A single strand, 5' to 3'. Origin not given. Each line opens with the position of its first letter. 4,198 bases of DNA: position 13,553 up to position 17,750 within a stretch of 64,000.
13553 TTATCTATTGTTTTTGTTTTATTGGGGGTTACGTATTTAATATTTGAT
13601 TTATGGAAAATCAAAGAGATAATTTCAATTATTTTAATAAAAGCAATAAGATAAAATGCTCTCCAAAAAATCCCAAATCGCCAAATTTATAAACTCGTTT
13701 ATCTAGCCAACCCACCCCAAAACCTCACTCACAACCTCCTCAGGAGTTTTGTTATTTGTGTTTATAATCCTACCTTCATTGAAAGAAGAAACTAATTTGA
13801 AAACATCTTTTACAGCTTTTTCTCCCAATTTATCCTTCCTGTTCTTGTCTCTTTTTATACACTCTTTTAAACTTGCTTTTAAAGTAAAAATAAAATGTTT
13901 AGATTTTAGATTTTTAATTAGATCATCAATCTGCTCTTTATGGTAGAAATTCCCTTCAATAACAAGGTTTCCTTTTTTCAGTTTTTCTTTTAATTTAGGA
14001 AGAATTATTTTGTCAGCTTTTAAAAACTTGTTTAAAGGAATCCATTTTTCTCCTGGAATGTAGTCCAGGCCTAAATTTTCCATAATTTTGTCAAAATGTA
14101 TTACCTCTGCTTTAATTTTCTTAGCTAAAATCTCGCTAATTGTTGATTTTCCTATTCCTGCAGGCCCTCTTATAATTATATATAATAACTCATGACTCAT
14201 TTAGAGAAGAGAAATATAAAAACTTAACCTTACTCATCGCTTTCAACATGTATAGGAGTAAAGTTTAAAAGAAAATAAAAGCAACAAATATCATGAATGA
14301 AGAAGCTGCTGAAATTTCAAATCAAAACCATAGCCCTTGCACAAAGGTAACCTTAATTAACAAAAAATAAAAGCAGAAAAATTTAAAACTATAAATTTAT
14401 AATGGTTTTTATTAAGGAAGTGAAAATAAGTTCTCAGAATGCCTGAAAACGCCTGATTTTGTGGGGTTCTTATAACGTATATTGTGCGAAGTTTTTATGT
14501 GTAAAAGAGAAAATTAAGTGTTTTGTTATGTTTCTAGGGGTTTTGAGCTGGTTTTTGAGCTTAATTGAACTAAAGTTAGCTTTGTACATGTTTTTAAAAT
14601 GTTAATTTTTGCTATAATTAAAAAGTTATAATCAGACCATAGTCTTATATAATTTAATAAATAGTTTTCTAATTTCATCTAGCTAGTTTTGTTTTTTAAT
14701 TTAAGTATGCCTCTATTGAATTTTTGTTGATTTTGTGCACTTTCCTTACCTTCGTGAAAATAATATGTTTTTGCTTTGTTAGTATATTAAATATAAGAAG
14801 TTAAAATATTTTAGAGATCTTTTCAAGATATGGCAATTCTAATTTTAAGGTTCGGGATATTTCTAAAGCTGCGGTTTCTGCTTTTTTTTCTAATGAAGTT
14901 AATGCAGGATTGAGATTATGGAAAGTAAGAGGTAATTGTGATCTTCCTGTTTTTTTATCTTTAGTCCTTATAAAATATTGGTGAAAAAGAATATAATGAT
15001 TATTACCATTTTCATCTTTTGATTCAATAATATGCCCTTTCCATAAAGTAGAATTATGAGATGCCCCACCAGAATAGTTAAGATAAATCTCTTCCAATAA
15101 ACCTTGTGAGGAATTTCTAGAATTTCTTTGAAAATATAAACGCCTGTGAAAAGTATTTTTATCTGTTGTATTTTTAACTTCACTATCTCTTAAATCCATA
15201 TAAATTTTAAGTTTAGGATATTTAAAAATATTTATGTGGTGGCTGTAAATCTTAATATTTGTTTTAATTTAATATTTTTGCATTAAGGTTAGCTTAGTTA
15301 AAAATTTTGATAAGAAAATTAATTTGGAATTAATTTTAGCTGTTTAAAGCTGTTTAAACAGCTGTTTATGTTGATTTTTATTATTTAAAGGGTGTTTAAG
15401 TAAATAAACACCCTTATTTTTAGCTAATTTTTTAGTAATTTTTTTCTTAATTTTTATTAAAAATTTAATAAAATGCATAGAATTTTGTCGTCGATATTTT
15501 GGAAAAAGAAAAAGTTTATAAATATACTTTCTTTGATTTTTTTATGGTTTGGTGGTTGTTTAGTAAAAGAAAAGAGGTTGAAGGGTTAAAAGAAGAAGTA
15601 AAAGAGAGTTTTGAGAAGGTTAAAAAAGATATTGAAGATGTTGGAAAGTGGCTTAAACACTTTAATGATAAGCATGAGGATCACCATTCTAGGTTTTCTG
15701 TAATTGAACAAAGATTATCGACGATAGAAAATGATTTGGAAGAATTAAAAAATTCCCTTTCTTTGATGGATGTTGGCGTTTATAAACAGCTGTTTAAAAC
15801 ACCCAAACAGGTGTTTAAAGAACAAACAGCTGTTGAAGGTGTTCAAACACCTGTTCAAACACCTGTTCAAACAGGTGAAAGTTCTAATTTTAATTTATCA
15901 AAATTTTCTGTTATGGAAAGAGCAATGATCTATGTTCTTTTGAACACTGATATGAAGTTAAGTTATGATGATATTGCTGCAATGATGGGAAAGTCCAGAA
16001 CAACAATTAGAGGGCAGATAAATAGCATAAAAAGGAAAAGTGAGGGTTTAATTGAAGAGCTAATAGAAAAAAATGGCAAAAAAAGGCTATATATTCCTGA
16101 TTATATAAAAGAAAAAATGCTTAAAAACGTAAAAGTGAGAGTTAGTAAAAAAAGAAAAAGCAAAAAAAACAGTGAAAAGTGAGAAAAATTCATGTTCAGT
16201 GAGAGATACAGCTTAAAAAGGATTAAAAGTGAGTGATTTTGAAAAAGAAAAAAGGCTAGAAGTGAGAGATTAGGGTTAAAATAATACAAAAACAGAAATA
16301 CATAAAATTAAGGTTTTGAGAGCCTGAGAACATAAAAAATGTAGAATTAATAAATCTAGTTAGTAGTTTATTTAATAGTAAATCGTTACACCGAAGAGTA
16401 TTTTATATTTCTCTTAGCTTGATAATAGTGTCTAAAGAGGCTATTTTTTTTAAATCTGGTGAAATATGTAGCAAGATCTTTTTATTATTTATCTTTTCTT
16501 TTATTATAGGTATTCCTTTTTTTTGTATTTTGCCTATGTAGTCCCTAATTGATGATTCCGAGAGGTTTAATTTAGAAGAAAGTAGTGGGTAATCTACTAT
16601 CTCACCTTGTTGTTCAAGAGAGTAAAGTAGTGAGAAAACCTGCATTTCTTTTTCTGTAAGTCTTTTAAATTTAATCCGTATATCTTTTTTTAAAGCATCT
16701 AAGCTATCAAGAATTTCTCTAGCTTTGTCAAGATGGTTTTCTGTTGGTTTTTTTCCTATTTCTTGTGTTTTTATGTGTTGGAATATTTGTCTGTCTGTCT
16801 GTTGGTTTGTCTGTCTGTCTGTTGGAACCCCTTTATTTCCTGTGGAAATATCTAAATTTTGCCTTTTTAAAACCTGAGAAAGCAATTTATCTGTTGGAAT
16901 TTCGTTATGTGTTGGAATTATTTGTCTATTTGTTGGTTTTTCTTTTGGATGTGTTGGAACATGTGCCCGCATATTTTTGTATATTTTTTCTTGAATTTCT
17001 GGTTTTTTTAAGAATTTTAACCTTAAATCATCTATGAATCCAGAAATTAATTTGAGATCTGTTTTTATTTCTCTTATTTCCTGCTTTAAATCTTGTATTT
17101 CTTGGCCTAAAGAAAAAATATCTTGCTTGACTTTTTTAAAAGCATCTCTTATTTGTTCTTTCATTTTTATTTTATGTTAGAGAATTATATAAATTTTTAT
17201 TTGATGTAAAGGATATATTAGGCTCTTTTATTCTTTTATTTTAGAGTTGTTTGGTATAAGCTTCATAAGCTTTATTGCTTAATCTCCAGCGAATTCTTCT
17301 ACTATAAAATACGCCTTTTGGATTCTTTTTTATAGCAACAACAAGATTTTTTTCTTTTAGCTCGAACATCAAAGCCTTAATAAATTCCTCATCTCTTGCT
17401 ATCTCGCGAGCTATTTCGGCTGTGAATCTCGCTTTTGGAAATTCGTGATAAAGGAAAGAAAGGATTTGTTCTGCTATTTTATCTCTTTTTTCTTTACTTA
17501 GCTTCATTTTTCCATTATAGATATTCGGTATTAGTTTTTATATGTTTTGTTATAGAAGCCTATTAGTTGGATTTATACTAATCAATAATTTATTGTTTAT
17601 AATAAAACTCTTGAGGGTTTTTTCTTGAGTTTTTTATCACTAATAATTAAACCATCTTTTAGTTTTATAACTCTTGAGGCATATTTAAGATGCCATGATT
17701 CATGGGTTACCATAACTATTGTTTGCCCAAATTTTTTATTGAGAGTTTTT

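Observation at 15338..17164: Two convergent paralogous coiled-coil/HTH genes whose linkers are built from short DNA repeats that echo upstream operator-like palindromes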

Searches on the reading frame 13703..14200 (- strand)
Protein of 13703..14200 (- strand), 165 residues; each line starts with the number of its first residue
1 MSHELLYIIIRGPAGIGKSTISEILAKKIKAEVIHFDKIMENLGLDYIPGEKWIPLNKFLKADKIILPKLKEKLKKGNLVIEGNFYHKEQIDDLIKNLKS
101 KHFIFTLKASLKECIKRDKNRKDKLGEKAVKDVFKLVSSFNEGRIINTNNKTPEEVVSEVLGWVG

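Call 3: search_protein_families(library=pfam, proteins=[window:13703-14200:-], max_evalue=1)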
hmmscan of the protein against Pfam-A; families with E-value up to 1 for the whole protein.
window:13703-14200:- (165 aa): 27 families (the best 25 are shown)
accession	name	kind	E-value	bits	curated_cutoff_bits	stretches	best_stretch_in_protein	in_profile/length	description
PF13671.12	AAA_33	-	4.5e-08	33.9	27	1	8-126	2-123/143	AAA domain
PF13238.12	AAA_18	-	7.9e-08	33.3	29.4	1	8-127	1-117/128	AAA domain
PF01202.28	SKI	-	1.1e-05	26.1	22.1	1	15-161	2-155/159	Shikimate kinase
PF13207.12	AAA_17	-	2.1e-05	25.3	27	1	12-122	2-123/136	AAA domain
PF02224.24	Cytidylate_kin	-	2.1e-05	24.8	26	1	8-40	1-33/211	Cytidylate kinase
PF20720.3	nSTAND3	-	0.00034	20.8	27.2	1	7-36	19-51/155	Novel STAND NTPase 3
PF01712.25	dNK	-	0.00075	19.7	27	1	8-35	1-28/203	Deoxynucleoside kinase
PF00931.28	NB-ARC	-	0.0069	16.1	23.5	1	5-40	18-53/248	NB-ARC domain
PF00910.28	RNA_helicase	-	0.007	17.3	21.5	1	8-33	1-26/105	RNA helicase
PF05496.18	RuvB_N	-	0.0076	16.5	27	1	6-33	34-61/159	Holliday junction DNA helicase RuvB P-loop domain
PF13191.12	AAA_16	-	0.009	17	32.6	1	4-34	23-58/167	AAA ATPase domain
PF03215.21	Rad17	-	0.015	15.7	23.8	1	8-35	48-75/186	Rad17 P-loop domain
PF00004.35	AAA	-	0.019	15.8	21.2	1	9-37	2-30/131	ATPase family associated with various cellular activities (AAA)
PF24550.1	LIS_MGM1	-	0.021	15.4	27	1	101-154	7-60/100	Dynamin-like GTPase MGM1-like, lipid interacting stalk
PF13479.12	AAA_24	-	0.025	14.8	27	1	8-63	5-58/195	AAA domain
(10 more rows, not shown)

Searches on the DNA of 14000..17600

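Call 68: search_rna_families(source=window, start=14000, end=17600, threshold=evalue, max_evalue=1)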
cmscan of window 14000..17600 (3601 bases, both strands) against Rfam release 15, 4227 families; matches with E-value up to 1: 3.
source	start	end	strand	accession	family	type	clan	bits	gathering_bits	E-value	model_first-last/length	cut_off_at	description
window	15780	15858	-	RF03367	mir-975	Gene; miRNA;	-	23.5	90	0.31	1-91/91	no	mir-975 microRNA precursor family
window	15784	15856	-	RF04165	mir-2483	Gene; miRNA;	-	22.7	75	0.46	1-80/80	no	mir-2483 microRNA precursor family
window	15753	15888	-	RF01927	MIR1222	Gene; miRNA;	-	21.8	90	0.27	1-134/134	no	MIR1222 microRNA precursor family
